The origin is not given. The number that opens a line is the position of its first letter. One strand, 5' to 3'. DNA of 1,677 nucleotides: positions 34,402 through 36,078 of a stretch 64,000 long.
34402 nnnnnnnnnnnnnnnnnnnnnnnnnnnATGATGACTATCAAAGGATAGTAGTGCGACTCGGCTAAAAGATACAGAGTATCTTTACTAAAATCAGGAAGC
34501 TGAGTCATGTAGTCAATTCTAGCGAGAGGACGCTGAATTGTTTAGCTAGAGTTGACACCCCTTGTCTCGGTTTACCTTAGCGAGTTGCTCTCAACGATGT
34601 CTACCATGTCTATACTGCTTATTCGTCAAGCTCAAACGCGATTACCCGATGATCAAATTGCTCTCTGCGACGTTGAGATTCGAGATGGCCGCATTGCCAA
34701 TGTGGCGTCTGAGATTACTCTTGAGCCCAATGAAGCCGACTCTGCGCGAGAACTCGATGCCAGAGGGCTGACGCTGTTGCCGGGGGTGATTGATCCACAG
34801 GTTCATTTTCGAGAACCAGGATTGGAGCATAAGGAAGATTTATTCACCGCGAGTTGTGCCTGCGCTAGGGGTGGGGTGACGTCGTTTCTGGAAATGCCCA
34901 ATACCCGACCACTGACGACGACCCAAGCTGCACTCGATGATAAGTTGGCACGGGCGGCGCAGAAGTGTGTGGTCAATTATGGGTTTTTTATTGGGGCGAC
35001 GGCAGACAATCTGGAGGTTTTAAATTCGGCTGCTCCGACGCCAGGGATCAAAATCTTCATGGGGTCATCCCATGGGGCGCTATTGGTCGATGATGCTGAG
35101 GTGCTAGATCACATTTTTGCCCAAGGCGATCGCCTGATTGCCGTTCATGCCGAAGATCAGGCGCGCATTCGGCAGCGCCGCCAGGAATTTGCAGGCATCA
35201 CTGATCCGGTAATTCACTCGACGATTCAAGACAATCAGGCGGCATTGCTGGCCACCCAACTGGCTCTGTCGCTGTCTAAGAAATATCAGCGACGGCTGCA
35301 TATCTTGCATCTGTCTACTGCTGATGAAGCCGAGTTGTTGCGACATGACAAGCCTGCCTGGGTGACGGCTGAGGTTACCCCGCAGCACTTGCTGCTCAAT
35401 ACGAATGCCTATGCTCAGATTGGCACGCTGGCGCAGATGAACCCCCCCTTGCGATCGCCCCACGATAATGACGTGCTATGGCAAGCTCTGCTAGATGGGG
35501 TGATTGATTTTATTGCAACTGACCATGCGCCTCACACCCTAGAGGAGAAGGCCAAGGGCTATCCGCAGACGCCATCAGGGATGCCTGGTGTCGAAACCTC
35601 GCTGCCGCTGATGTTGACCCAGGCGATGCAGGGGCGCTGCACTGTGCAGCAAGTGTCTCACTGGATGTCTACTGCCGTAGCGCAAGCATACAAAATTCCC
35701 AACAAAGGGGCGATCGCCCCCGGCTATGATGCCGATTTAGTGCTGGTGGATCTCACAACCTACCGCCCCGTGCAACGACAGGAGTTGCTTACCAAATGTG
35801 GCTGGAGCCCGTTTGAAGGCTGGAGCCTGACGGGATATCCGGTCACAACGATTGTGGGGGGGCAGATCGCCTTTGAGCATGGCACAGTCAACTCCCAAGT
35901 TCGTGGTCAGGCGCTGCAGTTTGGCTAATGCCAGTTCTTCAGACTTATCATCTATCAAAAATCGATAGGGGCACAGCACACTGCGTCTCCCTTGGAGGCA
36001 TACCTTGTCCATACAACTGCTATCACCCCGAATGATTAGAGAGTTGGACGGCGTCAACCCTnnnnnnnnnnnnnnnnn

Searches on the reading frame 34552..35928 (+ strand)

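Call 32: search_protein_families(library=pfam, proteins=[window:34552-35928:+], max_evalue=0.00001)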
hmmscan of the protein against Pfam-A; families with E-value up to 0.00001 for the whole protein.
window:34552-35928:+ (458 aa): 2 families
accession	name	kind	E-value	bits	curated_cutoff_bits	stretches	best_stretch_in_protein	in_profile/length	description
PF01979.26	Amidohydro_1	-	3e-23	83.1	25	1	74-439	1-344/345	Amidohydrolase family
PF07969.17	Amidohydro_3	-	4.4e-07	30.2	29.7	0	361-440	405-471/472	Amidohydrolase family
